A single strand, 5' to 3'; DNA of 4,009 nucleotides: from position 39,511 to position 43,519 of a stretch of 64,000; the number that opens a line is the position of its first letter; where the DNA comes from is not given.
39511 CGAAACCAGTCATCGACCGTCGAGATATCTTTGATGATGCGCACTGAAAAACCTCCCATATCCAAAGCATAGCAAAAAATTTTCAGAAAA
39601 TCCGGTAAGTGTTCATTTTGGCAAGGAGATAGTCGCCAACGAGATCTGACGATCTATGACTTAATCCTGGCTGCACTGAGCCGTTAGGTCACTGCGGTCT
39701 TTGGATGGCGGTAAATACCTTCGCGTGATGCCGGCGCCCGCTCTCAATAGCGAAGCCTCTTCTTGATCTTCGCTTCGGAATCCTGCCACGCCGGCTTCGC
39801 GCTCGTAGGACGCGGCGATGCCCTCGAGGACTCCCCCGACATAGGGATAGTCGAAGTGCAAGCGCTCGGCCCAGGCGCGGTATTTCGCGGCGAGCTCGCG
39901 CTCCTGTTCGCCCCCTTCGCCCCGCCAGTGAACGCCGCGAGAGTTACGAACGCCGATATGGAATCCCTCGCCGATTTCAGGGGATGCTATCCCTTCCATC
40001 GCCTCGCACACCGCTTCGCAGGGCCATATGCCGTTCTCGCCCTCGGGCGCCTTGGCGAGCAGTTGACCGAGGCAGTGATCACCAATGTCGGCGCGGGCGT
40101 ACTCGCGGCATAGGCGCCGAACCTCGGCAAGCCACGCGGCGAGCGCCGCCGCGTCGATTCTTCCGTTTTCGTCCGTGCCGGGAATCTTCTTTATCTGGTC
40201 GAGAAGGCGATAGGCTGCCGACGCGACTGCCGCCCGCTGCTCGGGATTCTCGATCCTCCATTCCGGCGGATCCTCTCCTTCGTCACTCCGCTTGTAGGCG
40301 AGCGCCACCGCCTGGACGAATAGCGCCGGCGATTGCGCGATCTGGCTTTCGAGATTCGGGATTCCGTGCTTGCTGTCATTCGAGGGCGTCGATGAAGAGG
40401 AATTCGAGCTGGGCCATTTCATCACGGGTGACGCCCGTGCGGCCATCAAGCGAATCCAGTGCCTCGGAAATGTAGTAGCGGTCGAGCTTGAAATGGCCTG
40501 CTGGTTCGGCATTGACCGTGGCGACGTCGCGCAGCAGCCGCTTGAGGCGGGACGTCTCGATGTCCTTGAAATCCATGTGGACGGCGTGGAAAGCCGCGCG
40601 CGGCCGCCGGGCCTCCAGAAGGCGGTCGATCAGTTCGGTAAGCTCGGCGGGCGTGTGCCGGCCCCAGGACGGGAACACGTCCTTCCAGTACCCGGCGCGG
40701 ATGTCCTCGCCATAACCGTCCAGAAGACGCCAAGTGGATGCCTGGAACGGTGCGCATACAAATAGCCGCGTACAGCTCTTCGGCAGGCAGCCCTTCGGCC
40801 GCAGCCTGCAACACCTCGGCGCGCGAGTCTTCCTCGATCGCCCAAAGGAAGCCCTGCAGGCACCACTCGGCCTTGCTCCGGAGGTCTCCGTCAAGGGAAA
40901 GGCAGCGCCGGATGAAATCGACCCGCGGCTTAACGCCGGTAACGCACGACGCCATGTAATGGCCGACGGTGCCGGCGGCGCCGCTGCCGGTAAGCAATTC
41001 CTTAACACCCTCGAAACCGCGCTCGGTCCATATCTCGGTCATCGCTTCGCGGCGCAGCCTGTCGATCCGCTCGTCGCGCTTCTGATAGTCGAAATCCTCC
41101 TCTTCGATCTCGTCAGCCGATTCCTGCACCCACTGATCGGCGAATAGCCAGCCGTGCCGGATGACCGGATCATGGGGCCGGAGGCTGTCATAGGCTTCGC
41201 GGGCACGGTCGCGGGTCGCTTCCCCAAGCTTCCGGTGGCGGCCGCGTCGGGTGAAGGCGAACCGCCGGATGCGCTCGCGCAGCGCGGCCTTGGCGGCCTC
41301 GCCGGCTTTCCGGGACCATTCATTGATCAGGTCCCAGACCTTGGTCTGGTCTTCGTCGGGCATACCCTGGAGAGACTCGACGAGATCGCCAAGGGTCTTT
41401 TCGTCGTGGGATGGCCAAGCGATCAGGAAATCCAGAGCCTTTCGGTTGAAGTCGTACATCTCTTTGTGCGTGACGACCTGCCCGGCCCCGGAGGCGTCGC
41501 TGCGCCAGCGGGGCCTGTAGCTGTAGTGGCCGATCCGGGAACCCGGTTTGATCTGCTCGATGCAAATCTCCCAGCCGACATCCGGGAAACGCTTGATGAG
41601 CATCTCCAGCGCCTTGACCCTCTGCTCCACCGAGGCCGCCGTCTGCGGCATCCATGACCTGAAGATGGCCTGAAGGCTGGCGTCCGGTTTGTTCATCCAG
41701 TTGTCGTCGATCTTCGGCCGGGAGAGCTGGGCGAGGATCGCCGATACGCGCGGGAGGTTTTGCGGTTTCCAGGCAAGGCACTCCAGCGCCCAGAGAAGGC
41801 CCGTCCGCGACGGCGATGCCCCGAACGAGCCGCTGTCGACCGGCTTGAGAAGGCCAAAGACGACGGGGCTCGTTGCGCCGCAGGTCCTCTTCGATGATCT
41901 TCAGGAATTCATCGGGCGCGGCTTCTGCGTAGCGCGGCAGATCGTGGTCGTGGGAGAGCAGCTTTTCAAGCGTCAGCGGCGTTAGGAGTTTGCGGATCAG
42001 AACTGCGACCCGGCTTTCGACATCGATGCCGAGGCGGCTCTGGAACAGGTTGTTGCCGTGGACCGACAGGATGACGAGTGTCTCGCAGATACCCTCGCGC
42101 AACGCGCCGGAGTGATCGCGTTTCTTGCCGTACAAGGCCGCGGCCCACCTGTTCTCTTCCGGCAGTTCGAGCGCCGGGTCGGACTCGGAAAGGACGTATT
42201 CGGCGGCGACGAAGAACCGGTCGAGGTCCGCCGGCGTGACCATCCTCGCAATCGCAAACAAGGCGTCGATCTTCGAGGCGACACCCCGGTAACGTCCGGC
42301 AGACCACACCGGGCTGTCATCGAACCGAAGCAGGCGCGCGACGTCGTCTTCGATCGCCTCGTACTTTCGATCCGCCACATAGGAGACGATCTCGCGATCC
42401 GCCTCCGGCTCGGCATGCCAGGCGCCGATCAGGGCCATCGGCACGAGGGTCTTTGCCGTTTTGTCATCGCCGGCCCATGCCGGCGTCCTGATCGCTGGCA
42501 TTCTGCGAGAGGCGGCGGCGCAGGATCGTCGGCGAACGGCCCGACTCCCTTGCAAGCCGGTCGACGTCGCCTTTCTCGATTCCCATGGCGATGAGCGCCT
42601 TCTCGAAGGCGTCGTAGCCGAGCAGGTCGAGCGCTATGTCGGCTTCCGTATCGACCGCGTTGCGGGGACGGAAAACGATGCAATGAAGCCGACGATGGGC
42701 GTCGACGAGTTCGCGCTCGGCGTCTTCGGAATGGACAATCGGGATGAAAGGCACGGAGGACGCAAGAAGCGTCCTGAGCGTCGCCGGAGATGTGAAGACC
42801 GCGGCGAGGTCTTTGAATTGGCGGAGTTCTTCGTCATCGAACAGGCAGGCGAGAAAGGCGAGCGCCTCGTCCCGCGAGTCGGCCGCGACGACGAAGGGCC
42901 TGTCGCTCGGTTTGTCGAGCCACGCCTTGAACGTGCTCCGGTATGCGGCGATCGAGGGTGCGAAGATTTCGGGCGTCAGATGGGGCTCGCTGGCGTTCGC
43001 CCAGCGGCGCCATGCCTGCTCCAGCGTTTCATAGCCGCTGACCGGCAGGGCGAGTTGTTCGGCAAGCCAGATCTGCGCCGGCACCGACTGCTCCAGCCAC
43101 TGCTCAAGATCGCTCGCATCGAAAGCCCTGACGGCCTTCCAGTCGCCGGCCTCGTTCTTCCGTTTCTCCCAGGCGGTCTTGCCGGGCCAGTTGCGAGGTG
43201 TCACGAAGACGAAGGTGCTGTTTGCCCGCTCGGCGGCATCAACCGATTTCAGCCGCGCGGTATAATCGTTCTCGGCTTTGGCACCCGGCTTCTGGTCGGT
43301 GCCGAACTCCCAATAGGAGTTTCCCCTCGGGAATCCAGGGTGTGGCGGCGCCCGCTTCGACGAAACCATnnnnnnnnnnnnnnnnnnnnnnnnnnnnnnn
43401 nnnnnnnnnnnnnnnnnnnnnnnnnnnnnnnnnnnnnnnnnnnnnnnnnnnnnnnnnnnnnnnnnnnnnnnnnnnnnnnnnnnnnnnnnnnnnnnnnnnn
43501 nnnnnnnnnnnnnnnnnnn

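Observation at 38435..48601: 10-kb island bracketed by 142-bp imperfect direct repeats that duplicate the 3' end of the prophage o-spanin gene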

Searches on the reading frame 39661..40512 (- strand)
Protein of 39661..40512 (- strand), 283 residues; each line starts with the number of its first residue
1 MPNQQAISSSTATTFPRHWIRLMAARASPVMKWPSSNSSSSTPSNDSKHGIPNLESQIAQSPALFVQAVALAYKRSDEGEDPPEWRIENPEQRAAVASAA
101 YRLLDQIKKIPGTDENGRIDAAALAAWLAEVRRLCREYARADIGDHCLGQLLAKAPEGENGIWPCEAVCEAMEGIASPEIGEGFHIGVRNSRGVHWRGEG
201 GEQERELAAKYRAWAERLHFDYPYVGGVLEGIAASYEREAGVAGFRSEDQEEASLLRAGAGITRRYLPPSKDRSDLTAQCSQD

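Call 7: search_protein_families(library=pfam, proteins=[window:39661-40512:-], max_evalue=0.01)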
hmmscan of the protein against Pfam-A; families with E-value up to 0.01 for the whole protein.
window:39661-40512:- (283 aa): 0 families

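Call 9: search_protein_families(library=padloc, proteins=[window:39661-40512:-], max_evalue=0.01)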
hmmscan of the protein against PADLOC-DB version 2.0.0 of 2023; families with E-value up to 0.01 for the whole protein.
window:39661-40512:- (283 aa): 0 families

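Call 10: search_protein_families(library=phrogs, proteins=[window:39661-40512:-], max_evalue=0.01)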
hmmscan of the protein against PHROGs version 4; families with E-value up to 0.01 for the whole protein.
window:39661-40512:- (283 aa): 1 family
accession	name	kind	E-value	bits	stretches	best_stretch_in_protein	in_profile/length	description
phrog_18693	-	unknown function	2.2e-40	139.2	1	54-246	1057-1248/1258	-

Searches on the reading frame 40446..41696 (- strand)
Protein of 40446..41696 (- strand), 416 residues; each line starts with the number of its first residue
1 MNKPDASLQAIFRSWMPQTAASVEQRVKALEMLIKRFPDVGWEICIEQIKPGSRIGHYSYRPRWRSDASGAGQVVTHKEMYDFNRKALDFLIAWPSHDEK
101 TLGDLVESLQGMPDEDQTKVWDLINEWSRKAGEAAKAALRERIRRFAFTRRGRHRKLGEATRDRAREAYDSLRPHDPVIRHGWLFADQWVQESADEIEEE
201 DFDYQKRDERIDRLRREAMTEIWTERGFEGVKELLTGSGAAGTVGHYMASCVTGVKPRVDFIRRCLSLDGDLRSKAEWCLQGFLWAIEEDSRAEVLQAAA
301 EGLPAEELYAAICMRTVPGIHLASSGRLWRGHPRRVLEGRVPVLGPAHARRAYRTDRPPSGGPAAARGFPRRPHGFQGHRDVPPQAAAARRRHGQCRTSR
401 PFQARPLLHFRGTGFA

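Call 7: search_protein_families(library=pfam, proteins=[window:40446-41696:-], max_evalue=0.01)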
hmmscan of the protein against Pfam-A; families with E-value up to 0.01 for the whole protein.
window:40446-41696:- (416 aa): 0 families

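Call 9: search_protein_families(library=padloc, proteins=[window:40446-41696:-], max_evalue=0.01)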
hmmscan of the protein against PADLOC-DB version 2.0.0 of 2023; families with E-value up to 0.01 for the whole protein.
window:40446-41696:- (416 aa): 0 families

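Call 10: search_protein_families(library=phrogs, proteins=[window:40446-41696:-], max_evalue=0.01)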
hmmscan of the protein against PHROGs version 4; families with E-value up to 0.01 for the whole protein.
window:40446-41696:- (416 aa): 1 family
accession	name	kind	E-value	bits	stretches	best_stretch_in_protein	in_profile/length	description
phrog_18693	-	unknown function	1.2e-17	63.8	1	2-237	612-845/1258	-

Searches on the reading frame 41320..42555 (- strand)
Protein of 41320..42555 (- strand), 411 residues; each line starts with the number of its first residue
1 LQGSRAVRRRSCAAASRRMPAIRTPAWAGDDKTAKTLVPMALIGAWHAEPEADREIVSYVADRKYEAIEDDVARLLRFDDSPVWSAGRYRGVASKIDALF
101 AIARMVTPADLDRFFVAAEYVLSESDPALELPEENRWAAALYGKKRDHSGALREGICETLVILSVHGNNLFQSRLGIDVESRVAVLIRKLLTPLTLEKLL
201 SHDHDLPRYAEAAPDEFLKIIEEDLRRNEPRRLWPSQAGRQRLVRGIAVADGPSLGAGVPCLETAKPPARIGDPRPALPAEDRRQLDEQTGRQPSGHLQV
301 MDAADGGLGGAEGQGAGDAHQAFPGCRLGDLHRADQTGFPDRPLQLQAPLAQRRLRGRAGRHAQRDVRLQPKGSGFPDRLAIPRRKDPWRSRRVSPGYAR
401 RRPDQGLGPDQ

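Call 7: search_protein_families(library=pfam, proteins=[window:41320-42555:-], max_evalue=0.01)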
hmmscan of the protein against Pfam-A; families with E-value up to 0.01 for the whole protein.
window:41320-42555:- (411 aa): 0 families

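Call 9: search_protein_families(library=padloc, proteins=[window:41320-42555:-], max_evalue=0.01)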
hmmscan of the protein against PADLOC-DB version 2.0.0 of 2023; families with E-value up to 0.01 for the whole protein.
window:41320-42555:- (411 aa): 0 families

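Call 10: search_protein_families(library=phrogs, proteins=[window:41320-42555:-], max_evalue=0.01)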
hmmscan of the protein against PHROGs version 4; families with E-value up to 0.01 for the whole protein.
window:41320-42555:- (411 aa): 1 family
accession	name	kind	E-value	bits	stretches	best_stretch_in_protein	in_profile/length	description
phrog_18693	-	unknown function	1.5e-09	37.1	1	11-226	339-551/1258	-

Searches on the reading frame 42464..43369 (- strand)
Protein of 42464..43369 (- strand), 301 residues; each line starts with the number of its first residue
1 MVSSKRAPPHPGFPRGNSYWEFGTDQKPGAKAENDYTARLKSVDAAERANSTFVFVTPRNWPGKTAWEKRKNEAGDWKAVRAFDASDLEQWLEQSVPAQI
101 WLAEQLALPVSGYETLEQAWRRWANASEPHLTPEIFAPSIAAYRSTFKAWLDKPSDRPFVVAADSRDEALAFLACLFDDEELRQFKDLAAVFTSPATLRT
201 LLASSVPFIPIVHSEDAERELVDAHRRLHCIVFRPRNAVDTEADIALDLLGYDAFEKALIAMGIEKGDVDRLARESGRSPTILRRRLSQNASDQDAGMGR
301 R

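Call 7: search_protein_families(library=pfam, proteins=[window:42464-43369:-], max_evalue=0.01)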
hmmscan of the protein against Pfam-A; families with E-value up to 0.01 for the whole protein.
window:42464-43369:- (301 aa): 0 families

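Call 9: search_protein_families(library=padloc, proteins=[window:42464-43369:-], max_evalue=0.01)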
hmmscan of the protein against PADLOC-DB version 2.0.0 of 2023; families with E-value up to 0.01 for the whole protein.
window:42464-43369:- (301 aa): 0 families

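Call 10: search_protein_families(library=phrogs, proteins=[window:42464-43369:-], max_evalue=0.01)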
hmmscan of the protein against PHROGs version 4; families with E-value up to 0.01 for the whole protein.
window:42464-43369:- (301 aa): 1 family
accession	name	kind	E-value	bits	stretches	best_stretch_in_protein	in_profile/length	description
phrog_18693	-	unknown function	1.1e-14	54.1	1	14-290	67-350/1258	-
